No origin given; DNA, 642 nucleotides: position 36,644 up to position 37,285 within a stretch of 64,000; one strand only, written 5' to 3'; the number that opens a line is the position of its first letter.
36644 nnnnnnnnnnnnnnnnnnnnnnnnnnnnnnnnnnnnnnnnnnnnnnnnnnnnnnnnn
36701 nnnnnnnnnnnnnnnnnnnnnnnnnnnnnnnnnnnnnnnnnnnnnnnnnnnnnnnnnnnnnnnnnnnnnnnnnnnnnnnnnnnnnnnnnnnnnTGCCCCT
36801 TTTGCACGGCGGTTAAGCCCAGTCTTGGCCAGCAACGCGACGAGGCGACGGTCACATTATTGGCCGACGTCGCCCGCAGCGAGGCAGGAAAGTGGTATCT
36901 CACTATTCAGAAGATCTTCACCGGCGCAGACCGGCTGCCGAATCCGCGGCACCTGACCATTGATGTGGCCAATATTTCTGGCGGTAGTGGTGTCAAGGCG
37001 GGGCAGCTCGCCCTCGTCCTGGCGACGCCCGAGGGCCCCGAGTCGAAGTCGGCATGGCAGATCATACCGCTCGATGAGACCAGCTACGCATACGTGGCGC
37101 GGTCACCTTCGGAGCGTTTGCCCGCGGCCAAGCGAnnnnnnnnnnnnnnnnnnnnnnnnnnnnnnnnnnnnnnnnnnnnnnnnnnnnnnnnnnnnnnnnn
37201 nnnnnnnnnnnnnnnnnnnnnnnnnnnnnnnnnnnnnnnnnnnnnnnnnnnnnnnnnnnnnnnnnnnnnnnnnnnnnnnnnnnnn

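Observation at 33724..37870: Paralogous secreted proteins whose mature N-terminus begins C-P-F-C, flanking the DUF3299-like pair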

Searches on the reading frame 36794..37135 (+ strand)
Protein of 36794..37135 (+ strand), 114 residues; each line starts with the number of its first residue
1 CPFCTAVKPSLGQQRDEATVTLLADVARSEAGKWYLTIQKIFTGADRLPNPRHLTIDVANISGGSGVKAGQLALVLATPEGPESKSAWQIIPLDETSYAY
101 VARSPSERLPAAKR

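Call 50: predict_structure(alignment_id=A2)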
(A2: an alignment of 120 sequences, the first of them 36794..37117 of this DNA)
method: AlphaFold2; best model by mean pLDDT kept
length: 108 residues; sequences in the alignment: 120
mean_pLDDT: 81.0   pTM: 0.71
mean pLDDT of the five models: 81.0, 80.8, 79.1, 78.7, 78.6
residues with pLDDT >= 90: 24; 70-90: 64; 50-70: 18; < 50: 2
segments of 3 or more residues with pLDDT < 50: none
pLDDT, mean of each block of 10 residues (from residue 1): 60 82 90 90 85 87 79 88 74 86 67
secondary structure, 60 per line:
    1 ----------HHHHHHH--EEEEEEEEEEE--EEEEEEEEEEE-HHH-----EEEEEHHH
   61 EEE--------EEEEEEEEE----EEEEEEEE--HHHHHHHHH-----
elements in order: H11-17 E20-30 E33-43 E53-57 E61-63 E72-80 E85-92 H95-103

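Call 57: search_protein_families(library=pfam, proteins=[window:36794-37135:+], max_evalue=10)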
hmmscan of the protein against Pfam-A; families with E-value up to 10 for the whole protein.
seq(114 aa): 1 family
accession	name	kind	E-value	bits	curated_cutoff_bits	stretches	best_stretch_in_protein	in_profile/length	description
PF05751.16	FixH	-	0.13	12.7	23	1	51-104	72-124/150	FixH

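Call 65: fold_search(model_id=the predicted structure, library=pdb)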
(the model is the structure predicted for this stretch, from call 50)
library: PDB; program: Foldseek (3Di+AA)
matches with E <= 10: 947; with E <= 0.001: 0
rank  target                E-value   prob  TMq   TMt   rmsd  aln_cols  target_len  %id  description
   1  1pxu                  4.4e-03  1.00  0.56  0.48   4.5       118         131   14  Crystal structure of chicken NtA from a eukaryotic source at 2.2A resolution (released 2004-06-29)
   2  8qcf_I                4.9e-03  1.00  0.39  0.17   6.2        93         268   12  yeast cytoplasmic exosome-Ski2 complex degrading a RNA substrate (released 2024-01-10)
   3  1jc7                  5.2e-03  1.00  0.56  0.48   4.6       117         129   14  The Laminin-Binding Domain of Agrin is Structurally Related to N-TIMP-1 (released 2001-08-08)
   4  1uap_MODEL_1_A        5.2e-03  1.00  0.59  0.50   4.3       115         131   14  NMR structure of the NTR domain from human PCOLCE1 (released 2003-07-15)
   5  5okz_l                5.5e-03  1.00  0.40  0.18   5.8        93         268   10  Crystal Strucrure of the Mpp6 Exosome complex (released 2017-08-30)
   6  4qqb_X                5.9e-03  1.00  0.41  0.57   4.4        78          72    9  Structural basis for the assembly of the SXL-UNR translation regulatory complex (released 2014-09-03)
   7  5okz_b                6.2e-03  1.00  0.41  0.19   5.4        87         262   10  Crystal Strucrure of the Mpp6 Exosome complex (released 2017-08-30)
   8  4day_B                9.0e-03  0.99  0.43  0.42   7.1       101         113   13  Crystal structure of the RMI core complex with MM2 peptide from FANCM (released 2012-03-14)
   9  2k5n_MODEL_1_A        9.5e-03  1.00  0.41  0.56   4.9        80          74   10  Solution NMR Structure of the N-Terminal Domain of Protein ECA1580 from Erwinia carotovora, Northeast Structur (released 2008-08-19)
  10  6y6m_MODEL_1_A        1.0e-02  1.00  0.42  0.30   4.3        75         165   12  solution structure of cold-shock domain 1 and 2 of drosophila Upstream of N-Ras (Unr) (released 2020-07-29)
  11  5vzj_H                1.0e-02  0.99  0.39  0.16   5.9        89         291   10  STRUCTURE OF A TWELVE COMPONENT MPP6-NUCLEAR RNA EXOSOME COMPLEX BOUND TO RNA (released 2017-08-02)
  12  4gop_B                1.2e-02  0.97  0.37  0.33   5.5        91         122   11  Structure and Conformational Change of a Replication Protein A Heterotrimer Bound to ssDNA (released 2012-11-28)
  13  3nsw_G                1.3e-02  1.00  0.52  0.58   5.3        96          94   10  Crystal Structure of Ancylostoma ceylanicum Excretory-Secretory Protein 2 (released 2011-05-18)
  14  1br9                  1.3e-02  0.99  0.46  0.31   6.2       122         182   16  HUMAN TISSUE INHIBITOR OF METALLOPROTEINASE-2 (released 1999-05-04)
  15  8q66_B                1.3e-02  0.98  0.42  0.22  13.6       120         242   13  Crystal Structure of the C. elegans MUT-7 MUT-8 CTD complex (released 2024-03-06)
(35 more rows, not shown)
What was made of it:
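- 36794..37108 (+): Paralog B N-terminal OB-fold domain: N-terminal arm, short helix, six strands, C-terminal helix. Foldseek best TMq 0.56-0.59 to agrin NtA and the PCOLCE NTR domain (call 65).
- Foldseek gives TMq 0.46-0.59 for NtA, PCOLCE and TIMP-1/2, against 0.36-0.43 for generic OB folds (call 65).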
